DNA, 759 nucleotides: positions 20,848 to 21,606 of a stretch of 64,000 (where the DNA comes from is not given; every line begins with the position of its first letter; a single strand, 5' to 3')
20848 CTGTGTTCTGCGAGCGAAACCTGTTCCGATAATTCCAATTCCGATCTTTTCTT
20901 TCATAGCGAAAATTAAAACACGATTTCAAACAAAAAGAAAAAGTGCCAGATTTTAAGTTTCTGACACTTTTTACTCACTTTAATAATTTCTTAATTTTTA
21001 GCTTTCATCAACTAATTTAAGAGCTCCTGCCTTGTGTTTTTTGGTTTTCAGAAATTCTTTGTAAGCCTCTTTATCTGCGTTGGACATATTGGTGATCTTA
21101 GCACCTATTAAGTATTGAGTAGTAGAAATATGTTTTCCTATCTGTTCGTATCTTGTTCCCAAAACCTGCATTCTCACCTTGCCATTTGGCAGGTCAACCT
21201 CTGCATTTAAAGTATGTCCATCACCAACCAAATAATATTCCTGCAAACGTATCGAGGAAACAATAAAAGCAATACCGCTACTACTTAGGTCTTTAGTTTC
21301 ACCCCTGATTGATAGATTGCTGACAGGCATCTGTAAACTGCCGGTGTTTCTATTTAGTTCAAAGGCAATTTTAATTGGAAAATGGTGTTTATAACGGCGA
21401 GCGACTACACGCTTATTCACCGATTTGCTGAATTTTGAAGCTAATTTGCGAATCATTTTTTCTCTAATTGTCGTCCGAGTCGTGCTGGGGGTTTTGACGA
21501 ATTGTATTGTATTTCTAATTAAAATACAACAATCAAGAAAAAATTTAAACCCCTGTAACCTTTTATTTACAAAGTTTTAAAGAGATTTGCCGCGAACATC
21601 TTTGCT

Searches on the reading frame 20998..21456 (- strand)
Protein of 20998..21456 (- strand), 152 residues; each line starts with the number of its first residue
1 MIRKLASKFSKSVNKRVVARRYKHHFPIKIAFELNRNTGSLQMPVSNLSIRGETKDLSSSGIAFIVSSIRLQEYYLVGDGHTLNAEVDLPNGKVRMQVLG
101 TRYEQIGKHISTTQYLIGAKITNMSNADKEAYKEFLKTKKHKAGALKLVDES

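Call 73: search_protein_families(library=pfam, proteins=[window:20998-21456:-], max_evalue=0.001)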
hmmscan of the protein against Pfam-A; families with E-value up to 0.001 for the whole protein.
window:20998-21456:- (152 aa): 1 family
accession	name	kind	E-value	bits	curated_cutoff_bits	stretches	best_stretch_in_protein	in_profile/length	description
PF07238.19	PilZ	-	0.0001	23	22.5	1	40-136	22-100/102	PilZ domain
